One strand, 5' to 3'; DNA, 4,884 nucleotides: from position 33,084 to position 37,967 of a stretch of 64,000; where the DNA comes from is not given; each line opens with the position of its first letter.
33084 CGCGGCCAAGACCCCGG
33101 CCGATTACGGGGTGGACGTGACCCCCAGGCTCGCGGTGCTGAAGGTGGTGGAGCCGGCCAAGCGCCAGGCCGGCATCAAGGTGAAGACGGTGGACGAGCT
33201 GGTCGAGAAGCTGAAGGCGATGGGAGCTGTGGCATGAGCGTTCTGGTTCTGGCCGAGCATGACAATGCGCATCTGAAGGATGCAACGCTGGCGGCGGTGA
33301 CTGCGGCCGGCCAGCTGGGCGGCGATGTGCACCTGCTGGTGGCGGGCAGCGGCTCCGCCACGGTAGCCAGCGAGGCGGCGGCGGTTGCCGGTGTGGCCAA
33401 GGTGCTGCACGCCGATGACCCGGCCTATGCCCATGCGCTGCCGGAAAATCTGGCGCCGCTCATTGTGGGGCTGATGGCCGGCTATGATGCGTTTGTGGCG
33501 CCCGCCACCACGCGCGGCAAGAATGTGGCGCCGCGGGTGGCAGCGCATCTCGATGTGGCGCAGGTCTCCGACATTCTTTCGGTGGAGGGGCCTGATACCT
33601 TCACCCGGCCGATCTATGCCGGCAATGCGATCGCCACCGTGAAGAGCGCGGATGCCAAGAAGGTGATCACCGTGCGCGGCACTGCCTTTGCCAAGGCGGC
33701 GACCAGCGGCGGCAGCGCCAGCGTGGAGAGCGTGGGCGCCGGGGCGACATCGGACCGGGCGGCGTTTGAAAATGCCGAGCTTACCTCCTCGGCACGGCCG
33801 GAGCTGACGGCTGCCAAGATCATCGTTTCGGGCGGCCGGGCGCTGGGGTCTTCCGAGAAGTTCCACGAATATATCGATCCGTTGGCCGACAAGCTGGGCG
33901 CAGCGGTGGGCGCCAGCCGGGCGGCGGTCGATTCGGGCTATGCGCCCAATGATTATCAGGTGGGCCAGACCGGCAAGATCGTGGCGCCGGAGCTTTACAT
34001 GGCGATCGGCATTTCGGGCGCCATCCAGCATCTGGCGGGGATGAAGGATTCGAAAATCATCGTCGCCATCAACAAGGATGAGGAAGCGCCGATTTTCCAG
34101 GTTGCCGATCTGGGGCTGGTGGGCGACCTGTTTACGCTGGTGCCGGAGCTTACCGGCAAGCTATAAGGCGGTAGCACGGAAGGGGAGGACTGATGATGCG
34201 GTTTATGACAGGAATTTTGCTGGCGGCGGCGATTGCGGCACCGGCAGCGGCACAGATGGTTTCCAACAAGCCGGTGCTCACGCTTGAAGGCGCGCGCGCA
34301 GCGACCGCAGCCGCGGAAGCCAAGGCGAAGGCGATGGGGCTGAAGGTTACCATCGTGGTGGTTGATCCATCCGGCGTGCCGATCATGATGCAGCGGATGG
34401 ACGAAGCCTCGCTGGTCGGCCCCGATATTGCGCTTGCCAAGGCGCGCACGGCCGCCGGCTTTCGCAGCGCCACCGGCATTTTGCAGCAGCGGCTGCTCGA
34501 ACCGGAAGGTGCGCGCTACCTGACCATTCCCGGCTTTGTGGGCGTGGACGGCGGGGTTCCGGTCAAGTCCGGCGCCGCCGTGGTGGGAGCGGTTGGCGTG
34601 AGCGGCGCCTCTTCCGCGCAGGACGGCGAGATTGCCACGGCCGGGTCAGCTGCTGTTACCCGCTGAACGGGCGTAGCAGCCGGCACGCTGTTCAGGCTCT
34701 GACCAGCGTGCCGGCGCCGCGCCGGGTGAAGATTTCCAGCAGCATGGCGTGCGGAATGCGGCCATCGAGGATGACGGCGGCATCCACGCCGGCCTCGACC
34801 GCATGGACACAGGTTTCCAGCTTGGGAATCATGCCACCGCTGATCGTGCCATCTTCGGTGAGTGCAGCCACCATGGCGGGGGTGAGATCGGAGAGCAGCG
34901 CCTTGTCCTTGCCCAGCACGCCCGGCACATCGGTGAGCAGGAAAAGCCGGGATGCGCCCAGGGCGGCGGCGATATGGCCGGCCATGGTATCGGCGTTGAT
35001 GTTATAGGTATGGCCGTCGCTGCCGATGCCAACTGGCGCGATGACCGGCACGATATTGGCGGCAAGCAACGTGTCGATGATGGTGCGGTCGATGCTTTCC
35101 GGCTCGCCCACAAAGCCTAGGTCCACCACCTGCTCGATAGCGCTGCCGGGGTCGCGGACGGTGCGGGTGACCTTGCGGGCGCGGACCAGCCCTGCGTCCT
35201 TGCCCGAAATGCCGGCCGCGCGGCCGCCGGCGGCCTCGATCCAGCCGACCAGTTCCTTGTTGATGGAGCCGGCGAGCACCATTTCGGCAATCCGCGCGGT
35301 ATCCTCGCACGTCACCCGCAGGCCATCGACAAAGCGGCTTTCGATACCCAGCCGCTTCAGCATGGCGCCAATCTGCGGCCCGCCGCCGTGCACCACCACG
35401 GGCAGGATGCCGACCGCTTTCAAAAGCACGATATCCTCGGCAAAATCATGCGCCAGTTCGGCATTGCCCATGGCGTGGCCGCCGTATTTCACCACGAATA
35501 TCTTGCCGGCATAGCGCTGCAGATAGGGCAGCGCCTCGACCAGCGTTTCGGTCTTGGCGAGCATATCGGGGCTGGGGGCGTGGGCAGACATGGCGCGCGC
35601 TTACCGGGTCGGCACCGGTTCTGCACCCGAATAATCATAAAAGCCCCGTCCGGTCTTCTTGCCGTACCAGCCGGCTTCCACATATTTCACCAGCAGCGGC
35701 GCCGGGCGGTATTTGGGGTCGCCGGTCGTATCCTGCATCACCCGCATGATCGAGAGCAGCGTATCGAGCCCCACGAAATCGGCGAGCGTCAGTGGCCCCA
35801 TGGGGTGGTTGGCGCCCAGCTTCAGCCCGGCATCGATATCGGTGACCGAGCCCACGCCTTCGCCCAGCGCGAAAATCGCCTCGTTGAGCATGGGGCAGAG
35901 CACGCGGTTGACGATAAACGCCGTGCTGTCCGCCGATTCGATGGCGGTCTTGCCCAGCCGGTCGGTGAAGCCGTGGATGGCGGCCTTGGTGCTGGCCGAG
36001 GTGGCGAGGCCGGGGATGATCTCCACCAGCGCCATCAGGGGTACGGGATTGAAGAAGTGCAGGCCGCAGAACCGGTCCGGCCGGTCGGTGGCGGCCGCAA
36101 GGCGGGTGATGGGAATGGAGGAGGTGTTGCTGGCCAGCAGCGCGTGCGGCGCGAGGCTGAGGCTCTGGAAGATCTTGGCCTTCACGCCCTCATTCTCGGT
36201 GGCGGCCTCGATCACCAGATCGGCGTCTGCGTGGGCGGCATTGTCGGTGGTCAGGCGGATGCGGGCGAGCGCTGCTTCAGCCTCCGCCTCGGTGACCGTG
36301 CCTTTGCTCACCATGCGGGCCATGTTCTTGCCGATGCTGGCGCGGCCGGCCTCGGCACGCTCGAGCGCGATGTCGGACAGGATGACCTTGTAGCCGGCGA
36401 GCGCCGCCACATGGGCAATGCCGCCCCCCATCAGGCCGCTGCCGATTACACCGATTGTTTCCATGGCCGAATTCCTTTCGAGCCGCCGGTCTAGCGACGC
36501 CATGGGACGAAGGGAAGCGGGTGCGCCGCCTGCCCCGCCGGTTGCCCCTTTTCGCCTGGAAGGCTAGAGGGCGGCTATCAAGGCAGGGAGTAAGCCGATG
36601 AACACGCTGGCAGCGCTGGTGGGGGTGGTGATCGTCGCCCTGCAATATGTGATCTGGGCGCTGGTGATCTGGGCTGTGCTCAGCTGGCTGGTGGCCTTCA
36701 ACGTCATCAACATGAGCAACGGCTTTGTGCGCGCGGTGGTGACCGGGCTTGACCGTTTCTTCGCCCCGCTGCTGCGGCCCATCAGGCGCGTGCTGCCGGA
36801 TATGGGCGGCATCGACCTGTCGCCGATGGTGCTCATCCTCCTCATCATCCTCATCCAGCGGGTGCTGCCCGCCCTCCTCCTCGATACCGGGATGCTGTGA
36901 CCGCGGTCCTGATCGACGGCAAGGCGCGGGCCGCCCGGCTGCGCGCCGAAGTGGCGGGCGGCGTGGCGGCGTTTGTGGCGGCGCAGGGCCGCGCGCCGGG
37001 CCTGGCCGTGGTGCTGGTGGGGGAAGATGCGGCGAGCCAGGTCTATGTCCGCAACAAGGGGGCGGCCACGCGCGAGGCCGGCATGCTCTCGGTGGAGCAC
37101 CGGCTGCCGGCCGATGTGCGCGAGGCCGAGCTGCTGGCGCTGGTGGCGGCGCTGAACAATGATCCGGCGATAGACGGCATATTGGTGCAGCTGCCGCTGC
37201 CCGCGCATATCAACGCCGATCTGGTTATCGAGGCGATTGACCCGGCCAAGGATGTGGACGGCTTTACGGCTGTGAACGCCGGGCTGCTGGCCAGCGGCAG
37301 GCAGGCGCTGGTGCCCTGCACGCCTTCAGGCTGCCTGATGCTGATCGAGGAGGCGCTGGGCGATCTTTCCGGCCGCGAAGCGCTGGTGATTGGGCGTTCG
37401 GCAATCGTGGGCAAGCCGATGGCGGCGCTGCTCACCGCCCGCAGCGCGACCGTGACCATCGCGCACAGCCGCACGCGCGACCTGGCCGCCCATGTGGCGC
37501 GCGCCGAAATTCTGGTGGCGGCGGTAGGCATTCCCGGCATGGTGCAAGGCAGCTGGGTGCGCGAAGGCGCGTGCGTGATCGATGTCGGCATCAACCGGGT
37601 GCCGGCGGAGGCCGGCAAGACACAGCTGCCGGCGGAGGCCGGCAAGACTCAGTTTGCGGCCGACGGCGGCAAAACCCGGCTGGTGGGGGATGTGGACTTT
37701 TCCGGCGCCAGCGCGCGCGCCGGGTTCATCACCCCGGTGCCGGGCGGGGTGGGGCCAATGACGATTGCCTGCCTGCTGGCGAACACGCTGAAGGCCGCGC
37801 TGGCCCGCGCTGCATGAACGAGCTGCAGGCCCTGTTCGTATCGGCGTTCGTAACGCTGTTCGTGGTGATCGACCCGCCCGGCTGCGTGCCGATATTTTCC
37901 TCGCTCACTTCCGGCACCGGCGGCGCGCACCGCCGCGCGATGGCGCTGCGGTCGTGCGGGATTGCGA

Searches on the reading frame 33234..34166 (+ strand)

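Call 63: search_protein_families(library=pfam, proteins=[window:33234-34166:+], max_evalue=0.001)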
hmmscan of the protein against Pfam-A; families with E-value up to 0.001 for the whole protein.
window:33234-34166:+ (310 aa): 2 families
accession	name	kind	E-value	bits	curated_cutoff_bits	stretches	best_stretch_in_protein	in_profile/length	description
PF01012.27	ETF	-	2.4e-43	148.5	26.7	1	3-168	1-177/181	Electron transfer flavoprotein domain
PF00766.25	ETF_alpha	-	3.6e-34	117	27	1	190-271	1-81/81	Electron transfer flavoprotein FAD-binding domain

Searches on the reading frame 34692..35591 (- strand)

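Call 63: search_protein_families(library=pfam, proteins=[window:34692-35591:-], max_evalue=0.001)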
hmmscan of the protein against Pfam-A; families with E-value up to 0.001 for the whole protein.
window:34692-35591:- (299 aa): 1 family
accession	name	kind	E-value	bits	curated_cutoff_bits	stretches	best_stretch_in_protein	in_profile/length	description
PF00696.33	AA_kinase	-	4.7e-47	161.1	24.9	1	30-275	1-233/234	Amino acid kinase family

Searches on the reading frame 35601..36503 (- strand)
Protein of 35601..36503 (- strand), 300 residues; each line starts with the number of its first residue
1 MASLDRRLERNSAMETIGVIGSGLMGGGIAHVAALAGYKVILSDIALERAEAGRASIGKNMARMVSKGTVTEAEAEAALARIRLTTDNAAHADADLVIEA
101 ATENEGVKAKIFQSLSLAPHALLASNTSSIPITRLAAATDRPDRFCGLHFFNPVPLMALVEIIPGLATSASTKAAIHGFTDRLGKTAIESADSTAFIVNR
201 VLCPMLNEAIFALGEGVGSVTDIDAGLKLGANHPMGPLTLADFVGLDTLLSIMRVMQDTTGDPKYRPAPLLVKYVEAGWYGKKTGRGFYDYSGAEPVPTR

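Call 63: search_protein_families(library=pfam, proteins=[window:35601-36503:-], max_evalue=0.001)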
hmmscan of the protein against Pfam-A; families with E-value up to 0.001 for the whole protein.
window:35601-36503:- (300 aa): 2 families
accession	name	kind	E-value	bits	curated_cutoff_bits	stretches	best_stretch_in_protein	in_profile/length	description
PF02737.24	3HCDH_N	-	4.4e-58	196.6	22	1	16-192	1-179/180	3-hydroxyacyl-CoA dehydrogenase, NAD binding domain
PF00725.27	3HCDH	-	6e-34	116.9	22.1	1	196-291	2-97/97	3-hydroxyacyl-CoA dehydrogenase, C-terminal domain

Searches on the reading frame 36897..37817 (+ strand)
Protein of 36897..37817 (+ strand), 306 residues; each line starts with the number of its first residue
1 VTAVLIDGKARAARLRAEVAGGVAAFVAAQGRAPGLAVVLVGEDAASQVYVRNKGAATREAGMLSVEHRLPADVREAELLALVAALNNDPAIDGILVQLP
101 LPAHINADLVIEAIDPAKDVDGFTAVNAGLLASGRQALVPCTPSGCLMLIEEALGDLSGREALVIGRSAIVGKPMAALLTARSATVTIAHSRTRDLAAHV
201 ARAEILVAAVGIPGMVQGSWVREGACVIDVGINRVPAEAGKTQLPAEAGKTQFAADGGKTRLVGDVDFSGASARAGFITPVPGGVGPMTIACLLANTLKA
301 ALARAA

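Call 63: search_protein_families(library=pfam, proteins=[window:36897-37817:+], max_evalue=0.001)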
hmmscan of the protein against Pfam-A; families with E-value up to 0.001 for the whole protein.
window:36897-37817:+ (306 aa): 2 families
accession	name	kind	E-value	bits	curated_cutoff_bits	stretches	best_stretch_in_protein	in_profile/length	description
PF02882.25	THF_DHG_CYH_C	-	1.1e-60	204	27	1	125-302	2-157/160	Tetrahydrofolate dehydrogenase/cyclohydrolase, NAD(P)-binding domain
PF00763.28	THF_DHG_CYH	-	1.5e-39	135.3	32.8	1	6-121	1-115/115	Tetrahydrofolate dehydrogenase/cyclohydrolase, catalytic domain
